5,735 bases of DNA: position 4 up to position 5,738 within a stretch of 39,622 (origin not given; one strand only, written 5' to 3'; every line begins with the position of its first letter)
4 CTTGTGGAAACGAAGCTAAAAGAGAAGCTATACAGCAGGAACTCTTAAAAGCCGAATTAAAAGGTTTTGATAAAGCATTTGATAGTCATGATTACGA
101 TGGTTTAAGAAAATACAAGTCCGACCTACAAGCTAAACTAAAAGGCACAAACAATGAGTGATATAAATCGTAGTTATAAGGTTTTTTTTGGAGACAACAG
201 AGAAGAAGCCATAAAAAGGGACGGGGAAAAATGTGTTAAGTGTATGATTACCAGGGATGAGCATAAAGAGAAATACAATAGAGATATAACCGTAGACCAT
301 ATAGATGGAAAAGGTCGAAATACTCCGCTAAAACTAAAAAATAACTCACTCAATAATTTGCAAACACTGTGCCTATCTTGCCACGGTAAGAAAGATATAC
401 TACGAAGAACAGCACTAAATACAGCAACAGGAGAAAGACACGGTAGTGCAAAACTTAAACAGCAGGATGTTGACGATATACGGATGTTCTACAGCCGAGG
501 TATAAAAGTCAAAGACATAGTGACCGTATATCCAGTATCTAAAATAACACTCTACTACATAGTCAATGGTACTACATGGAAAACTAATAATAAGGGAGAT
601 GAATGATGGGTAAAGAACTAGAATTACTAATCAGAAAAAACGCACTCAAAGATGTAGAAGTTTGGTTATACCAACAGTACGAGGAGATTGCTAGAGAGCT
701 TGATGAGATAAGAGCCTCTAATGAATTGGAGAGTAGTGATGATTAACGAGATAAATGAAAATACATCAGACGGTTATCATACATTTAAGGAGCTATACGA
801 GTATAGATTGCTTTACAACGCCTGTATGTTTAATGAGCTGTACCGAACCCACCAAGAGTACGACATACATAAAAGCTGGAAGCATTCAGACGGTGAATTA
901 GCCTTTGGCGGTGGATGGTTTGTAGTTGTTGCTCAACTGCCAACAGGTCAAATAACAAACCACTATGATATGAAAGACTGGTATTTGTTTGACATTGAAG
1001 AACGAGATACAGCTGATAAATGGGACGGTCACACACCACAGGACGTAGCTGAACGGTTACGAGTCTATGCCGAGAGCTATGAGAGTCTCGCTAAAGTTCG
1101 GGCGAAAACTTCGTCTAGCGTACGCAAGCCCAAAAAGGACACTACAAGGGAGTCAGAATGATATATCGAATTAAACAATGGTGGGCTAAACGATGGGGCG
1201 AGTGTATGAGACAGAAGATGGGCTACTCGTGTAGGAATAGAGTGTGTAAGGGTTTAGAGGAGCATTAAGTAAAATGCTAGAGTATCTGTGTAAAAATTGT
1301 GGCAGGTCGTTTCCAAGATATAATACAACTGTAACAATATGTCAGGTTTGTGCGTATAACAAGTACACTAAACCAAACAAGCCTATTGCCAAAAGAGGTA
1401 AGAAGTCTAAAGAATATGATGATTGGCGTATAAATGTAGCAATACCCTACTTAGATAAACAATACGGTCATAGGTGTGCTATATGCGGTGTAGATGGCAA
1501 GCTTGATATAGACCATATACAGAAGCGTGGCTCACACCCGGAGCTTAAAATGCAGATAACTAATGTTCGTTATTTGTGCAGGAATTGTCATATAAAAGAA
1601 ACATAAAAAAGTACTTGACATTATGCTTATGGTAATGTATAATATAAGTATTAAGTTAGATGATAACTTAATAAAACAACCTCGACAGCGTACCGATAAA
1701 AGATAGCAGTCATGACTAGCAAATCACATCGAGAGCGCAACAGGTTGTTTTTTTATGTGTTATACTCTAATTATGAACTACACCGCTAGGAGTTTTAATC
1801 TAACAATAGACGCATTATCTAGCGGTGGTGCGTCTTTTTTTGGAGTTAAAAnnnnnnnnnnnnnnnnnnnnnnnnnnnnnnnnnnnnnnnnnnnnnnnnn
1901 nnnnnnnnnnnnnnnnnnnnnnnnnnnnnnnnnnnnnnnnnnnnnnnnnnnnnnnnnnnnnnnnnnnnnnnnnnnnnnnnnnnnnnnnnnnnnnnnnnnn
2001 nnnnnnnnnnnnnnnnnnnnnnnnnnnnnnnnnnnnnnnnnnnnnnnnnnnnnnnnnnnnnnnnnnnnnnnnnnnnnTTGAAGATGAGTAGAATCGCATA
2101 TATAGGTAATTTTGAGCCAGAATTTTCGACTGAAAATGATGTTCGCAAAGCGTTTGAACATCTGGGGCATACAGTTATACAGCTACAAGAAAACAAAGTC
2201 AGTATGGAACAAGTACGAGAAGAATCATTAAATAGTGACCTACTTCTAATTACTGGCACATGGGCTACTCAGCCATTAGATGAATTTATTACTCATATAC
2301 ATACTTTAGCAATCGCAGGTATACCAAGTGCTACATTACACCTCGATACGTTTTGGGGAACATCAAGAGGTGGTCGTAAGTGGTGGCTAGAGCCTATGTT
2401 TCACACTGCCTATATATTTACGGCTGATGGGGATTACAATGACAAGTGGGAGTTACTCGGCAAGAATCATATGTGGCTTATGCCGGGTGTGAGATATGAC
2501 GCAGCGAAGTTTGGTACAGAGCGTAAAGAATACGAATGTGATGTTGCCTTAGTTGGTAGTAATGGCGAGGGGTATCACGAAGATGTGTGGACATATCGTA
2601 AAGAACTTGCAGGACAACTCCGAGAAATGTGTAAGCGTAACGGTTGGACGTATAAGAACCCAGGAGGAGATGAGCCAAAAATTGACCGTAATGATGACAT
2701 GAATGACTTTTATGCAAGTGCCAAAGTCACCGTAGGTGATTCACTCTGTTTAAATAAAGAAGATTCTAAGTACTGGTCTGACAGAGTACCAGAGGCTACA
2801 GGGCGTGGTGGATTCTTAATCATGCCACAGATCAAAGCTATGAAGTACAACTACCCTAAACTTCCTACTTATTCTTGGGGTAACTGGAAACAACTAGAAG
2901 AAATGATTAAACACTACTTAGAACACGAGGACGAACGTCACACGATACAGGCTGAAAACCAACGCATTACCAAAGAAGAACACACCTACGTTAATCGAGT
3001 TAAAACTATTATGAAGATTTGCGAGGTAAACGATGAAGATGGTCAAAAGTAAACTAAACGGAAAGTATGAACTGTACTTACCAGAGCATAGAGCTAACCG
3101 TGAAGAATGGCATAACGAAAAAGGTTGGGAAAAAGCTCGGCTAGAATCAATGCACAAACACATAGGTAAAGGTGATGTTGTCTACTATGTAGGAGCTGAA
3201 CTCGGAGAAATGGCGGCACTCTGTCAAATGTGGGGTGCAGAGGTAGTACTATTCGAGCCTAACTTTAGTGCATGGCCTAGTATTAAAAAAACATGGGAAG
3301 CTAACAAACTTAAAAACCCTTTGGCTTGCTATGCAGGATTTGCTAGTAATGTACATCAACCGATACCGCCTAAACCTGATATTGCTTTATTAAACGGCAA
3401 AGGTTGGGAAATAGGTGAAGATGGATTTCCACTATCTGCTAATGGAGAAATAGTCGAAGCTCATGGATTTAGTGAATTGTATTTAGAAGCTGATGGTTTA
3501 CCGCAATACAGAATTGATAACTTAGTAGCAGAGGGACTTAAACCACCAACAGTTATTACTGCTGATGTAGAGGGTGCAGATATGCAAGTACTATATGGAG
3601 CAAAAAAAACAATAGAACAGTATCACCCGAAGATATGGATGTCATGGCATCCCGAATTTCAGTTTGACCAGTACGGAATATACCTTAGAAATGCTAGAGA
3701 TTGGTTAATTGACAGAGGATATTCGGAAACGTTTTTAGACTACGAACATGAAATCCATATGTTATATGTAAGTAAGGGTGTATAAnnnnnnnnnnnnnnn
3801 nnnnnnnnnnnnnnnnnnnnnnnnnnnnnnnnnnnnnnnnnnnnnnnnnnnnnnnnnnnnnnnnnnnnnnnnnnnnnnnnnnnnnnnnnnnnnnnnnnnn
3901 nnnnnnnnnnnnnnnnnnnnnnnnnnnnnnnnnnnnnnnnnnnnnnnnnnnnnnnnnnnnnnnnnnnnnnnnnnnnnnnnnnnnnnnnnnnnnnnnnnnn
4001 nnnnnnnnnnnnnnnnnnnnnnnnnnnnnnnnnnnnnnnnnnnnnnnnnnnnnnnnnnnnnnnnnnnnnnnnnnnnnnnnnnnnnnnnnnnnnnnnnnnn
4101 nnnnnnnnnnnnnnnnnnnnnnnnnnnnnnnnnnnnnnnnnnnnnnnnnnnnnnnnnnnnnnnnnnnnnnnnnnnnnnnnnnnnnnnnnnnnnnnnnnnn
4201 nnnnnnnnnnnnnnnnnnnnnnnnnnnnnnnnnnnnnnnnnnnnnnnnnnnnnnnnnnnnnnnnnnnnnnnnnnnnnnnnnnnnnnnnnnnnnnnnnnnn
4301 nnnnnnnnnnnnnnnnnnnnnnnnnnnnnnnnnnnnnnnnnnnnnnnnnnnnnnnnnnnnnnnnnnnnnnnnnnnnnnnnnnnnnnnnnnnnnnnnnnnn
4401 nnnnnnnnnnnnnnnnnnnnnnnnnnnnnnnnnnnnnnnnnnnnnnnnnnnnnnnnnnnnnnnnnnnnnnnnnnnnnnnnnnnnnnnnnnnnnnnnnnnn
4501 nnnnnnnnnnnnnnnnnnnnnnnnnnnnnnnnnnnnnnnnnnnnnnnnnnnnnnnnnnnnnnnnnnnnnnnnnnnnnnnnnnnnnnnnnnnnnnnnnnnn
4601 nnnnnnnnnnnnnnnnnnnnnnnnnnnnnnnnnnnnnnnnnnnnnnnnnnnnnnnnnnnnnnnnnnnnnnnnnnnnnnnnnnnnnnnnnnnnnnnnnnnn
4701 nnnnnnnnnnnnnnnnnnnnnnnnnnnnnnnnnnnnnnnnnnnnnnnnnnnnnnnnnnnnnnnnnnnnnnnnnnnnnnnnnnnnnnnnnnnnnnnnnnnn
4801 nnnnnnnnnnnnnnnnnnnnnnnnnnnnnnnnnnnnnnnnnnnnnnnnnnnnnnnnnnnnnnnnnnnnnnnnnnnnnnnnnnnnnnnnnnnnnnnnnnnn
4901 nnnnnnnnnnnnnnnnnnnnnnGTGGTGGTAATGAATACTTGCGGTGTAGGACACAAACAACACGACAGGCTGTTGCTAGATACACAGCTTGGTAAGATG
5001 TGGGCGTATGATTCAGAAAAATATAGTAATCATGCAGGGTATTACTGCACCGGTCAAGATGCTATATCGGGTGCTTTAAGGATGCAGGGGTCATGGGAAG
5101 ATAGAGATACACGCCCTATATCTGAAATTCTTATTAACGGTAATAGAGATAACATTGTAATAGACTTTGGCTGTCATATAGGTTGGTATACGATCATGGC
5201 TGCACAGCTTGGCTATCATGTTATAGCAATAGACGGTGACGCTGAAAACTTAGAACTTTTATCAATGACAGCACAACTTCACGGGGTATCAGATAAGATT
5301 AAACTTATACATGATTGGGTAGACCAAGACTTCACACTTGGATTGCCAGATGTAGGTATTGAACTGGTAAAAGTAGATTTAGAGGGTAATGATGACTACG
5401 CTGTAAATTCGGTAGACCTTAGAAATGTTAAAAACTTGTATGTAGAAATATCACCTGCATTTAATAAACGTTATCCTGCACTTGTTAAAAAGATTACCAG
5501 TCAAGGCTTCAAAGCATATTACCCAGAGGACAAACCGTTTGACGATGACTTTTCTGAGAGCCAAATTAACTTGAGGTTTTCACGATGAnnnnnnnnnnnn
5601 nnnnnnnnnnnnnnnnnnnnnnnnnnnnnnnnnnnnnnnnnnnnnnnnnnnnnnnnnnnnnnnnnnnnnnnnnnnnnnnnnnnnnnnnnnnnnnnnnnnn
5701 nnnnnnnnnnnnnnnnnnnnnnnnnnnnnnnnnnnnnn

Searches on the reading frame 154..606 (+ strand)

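Call 57: search_protein_families(library=pfam, proteins=[window:154-606:+], max_evalue=0.001)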
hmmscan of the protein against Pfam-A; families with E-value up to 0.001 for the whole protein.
window:154-606:+ (150 aa): 1 family
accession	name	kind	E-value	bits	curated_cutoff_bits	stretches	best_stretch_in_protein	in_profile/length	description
PF01844.29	HNH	-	2.1e-05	25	21.4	1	27-80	1-44/47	HNH endonuclease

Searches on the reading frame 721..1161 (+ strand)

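Call 57: search_protein_families(library=pfam, proteins=[window:721-1161:+], max_evalue=0.001)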
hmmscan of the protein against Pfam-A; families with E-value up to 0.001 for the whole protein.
window:721-1161:+ (146 aa): 1 family
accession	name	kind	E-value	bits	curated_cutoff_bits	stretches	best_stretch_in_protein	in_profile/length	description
PF25311.1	WDGH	-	1e-37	128.7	27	1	14-114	2-95/97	WDGH domain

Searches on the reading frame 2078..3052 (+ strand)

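Call 57: search_protein_families(library=pfam, proteins=[window:2078-3052:+], max_evalue=0.001)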
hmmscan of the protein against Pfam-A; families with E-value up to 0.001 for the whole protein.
window:2078-3052:+ (324 aa): 1 family
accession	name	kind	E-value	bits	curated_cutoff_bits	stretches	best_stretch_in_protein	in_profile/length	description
PF13524.12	Glyco_trans_1_2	-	8.9e-14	52.1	25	1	189-312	23-143/144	Glycosyl transferase-like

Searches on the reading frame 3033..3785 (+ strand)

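Call 57: search_protein_families(library=pfam, proteins=[window:3033-3785:+], max_evalue=0.001)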
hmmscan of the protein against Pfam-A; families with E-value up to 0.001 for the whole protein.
window:3033-3785:+ (250 aa): 1 family
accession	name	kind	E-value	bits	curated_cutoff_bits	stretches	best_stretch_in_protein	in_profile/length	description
PF05050.19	Methyltransf_21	-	9.1e-09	36.1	22.7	1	64-231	19-172/173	Methyltransferase FkbM domain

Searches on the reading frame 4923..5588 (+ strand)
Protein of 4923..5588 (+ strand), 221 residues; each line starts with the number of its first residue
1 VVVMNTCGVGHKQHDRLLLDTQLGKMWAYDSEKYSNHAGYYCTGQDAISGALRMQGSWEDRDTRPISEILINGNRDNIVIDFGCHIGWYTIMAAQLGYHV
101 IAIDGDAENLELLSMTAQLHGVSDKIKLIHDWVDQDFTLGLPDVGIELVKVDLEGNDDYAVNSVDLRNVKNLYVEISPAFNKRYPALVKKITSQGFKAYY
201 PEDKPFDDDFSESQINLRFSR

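Call 57: search_protein_families(library=pfam, proteins=[window:4923-5588:+], max_evalue=0.001)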
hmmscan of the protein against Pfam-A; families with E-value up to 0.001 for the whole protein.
window:4923-5588:+ (221 aa): 2 families
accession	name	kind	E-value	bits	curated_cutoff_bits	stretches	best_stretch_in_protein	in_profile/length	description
PF09445.16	Methyltransf_15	-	0.00019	21.5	22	1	77-148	2-61/165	RNA cap guanine-N2 methyltransferase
PF13649.12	Methyltransf_25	-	0.00048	21.2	27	1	79-131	1-53/97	Methyltransferase domain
